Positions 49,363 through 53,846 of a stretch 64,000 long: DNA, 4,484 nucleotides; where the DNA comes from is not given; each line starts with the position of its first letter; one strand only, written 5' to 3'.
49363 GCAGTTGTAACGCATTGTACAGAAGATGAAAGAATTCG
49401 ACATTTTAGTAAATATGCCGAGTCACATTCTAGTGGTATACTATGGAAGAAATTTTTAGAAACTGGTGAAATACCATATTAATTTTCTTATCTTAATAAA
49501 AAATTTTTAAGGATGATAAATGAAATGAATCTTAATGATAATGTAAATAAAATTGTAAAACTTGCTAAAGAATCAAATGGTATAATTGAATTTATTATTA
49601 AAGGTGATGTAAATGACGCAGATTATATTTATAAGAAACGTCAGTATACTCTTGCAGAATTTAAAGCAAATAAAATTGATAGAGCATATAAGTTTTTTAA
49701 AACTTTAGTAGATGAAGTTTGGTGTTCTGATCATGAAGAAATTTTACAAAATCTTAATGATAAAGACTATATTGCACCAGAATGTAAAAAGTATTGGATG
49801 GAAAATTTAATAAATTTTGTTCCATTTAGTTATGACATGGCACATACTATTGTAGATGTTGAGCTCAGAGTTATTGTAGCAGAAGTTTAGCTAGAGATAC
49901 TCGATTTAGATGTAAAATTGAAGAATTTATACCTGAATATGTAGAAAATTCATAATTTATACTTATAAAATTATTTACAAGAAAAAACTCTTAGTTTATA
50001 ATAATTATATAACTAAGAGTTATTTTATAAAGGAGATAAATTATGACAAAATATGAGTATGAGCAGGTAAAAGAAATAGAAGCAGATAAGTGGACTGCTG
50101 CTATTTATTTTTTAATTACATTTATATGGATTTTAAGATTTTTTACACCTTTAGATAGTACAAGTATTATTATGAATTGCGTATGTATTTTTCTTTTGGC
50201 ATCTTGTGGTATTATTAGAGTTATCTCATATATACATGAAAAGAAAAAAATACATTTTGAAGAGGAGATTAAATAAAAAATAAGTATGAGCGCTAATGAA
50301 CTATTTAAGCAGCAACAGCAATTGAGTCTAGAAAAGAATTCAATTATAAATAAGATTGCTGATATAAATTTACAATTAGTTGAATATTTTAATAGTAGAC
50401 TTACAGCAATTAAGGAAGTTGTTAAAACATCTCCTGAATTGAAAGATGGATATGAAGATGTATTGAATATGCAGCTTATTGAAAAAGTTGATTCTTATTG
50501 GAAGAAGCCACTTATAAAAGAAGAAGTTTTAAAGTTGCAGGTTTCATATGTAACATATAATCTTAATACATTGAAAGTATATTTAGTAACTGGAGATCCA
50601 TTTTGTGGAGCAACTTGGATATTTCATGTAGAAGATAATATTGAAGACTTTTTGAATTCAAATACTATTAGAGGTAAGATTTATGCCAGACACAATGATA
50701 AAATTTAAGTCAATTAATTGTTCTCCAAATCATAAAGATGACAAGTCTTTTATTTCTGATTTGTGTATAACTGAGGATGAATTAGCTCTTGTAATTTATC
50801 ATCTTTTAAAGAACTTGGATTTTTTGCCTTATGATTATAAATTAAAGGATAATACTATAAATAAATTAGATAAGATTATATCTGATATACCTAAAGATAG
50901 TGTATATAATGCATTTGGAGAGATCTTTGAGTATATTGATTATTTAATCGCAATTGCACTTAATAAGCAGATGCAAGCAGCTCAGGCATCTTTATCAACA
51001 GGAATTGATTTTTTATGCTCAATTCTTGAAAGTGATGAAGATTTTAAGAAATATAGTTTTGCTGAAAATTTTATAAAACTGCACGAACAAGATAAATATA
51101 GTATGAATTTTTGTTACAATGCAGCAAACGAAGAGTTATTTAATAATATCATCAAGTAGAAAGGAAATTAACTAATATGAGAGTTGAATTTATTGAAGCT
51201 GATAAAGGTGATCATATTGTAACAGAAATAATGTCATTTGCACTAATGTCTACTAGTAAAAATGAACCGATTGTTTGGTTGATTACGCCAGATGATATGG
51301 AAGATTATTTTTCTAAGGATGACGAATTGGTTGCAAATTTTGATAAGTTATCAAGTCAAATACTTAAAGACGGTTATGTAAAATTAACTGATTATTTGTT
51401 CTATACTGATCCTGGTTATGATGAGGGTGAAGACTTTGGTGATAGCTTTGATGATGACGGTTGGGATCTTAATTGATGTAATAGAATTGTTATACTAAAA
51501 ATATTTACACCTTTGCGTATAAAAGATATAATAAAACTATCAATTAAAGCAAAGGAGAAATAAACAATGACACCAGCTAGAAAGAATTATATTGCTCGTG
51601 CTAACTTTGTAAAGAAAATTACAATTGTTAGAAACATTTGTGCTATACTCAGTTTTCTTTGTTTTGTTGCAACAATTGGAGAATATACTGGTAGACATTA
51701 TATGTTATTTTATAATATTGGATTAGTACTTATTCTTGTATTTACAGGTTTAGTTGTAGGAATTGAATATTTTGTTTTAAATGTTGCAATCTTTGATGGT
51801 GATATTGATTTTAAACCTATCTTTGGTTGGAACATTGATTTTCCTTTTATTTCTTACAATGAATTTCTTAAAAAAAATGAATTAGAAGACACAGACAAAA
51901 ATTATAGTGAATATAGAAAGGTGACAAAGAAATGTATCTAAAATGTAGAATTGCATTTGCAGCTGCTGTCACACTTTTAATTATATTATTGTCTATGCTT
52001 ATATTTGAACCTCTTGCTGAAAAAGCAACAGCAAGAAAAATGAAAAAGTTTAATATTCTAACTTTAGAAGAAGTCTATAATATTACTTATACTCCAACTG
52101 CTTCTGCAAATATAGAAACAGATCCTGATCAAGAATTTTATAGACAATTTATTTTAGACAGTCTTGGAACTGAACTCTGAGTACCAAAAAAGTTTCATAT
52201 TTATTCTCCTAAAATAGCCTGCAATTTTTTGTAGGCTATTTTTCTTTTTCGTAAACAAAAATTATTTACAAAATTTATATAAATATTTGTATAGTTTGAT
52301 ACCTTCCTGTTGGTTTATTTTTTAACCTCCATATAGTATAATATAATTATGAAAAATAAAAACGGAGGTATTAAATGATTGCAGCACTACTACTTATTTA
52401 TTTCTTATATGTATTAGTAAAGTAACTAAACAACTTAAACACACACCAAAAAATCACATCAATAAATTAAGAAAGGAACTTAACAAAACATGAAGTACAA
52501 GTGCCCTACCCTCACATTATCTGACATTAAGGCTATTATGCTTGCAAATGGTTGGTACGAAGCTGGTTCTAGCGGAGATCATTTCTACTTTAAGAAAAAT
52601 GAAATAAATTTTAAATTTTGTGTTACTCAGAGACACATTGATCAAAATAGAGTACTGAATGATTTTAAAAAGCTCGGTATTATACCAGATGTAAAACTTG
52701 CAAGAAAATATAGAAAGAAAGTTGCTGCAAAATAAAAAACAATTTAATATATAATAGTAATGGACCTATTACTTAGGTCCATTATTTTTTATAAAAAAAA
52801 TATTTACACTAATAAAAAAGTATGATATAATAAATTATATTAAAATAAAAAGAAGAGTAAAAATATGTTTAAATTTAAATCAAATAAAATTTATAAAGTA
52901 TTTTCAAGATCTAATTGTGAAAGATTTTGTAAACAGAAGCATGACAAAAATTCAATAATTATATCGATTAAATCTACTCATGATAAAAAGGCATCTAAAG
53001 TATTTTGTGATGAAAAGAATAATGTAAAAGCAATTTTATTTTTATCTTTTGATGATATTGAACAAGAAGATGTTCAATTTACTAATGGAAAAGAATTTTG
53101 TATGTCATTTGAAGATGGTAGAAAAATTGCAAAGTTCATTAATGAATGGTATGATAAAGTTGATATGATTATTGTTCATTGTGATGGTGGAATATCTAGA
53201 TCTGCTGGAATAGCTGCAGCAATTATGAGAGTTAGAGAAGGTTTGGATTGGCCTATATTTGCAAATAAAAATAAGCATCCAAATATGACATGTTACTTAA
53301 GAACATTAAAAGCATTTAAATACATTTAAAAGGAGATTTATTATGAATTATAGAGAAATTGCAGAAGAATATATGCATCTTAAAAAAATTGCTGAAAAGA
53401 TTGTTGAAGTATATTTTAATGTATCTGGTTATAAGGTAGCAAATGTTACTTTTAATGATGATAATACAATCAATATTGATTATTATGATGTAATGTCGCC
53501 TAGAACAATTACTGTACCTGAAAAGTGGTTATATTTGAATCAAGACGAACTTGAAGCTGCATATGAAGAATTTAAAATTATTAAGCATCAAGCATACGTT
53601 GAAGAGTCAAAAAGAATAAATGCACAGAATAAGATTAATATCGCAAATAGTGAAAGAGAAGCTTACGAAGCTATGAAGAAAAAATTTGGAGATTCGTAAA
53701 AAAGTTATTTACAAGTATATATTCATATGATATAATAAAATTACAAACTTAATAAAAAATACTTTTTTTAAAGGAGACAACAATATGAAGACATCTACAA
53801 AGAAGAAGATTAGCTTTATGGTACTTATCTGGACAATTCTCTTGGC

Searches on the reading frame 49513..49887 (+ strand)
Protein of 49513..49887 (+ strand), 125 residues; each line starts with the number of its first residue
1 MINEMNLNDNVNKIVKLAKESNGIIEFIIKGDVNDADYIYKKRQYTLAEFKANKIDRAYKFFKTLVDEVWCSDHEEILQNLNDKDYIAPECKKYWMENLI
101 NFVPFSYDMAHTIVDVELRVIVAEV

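Call 80: search_protein_families(library=pfam, proteins=[window:49513-49887:+], max_evalue=0.1)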
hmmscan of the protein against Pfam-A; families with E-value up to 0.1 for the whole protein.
window:49513-49887:+ (125 aa): 2 families
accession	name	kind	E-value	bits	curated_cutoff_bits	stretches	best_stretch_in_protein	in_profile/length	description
PF04129.18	Vps52_CC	-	0.035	14.2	26.5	1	21-101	78-148/173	Vps52/Sac2 family, coiled-coil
PF06523.16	DUF1106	-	0.065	13.7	27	1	12-61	34-85/91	Protein of unknown function (DUF1106)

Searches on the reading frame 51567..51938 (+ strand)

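Call 80: search_protein_families(library=pfam, proteins=[window:51567-51938:+], max_evalue=0.1)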
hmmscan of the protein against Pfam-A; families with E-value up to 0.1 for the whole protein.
window:51567-51938:+ (124 aa): 1 family
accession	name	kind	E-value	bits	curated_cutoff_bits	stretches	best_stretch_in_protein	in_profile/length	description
PF08733.15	PalH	-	0.057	12.9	34.1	1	10-94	207-287/332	PalH/RIM21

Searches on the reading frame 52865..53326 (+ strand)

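Call 80: search_protein_families(library=pfam, proteins=[window:52865-53326:+], max_evalue=0.1)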
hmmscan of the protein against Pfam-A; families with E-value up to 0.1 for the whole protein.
window:52865-53326:+ (154 aa): 4 families
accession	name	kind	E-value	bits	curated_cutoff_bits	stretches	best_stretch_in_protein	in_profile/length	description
PF00782.25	DSPc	-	3.3e-06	27.4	33.5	1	64-121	49-96/133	Dual specificity phosphatase, catalytic domain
PF22785.1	Tc-R-P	-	0.019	15.9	27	1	85-121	65-101/106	Polymorphic toxin system, DSP-PTPase phosphatase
PF00102.32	Y_phosphatase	-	0.021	14.9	20.9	1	56-121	129-191/234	Protein-tyrosine phosphatase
PF22784.1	PTP-SAK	-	0.056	13.9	27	1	96-142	84-128/153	Swiss Army Knife protein, DSP-PTPase phosphatase domain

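Call 81: search_protein_families(library=phrogs, proteins=[window:52865-53326:+], max_evalue=0.1)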
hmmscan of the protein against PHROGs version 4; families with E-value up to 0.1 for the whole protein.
window:52865-53326:+ (154 aa): 5 families
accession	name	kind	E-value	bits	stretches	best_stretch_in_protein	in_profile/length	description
phrog_5614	-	unknown function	2.4e-16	61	1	7-121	6-105/161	-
phrog_10650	-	other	0.001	19.5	1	81-125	90-133/169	dual specificity phosphatase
phrog_34657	-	unknown function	0.0011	19.6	1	28-122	89-176/219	-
phrog_32716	-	other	0.014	16.7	1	98-127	81-110/149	dual specificity phosphatase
phrog_16270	-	unknown function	0.081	14.3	0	51-121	36-95/139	-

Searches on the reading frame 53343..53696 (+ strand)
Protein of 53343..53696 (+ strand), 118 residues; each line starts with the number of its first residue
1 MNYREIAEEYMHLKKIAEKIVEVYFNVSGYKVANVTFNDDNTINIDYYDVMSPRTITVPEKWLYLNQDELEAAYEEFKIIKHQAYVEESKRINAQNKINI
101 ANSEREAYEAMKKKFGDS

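Call 80: search_protein_families(library=pfam, proteins=[window:53343-53696:+], max_evalue=0.1)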
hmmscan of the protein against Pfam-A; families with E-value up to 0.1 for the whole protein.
window:53343-53696:+ (118 aa): 1 family
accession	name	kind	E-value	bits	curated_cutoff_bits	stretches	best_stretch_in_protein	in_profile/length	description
PF19127.6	Choline_bind_3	-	0.017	15.5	27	0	14-49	5-36/47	Choline-binding repeat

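Call 81: search_protein_families(library=phrogs, proteins=[window:53343-53696:+], max_evalue=0.1)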
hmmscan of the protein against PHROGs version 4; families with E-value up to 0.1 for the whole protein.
window:53343-53696:+ (118 aa): 1 family
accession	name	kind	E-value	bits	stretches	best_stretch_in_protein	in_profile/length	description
phrog_25562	-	unknown function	0.019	15.9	1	14-46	3-35/50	-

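Call 82: find_homologous_proteins(query=window:53343-53696:+, max_evalue=0.001)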
Query window:53343-53696:+ (118 aa): 1 proteins with E <= 0.001 among 4 candidates.
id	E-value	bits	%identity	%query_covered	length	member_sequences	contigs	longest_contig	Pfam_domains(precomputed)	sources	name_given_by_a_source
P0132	1.1e-69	249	100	100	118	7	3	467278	-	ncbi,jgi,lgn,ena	-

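Call 96: search_protein_families(library=ncbifam, proteins=[window:53343-53696:+, L012:6861-7277:+], max_evalue=1)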
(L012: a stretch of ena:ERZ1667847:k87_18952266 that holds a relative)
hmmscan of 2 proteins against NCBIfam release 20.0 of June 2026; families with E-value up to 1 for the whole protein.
window:53343-53696:+ (118 aa): 0 families

L012:6861-7277:+ (139 aa): 0 families
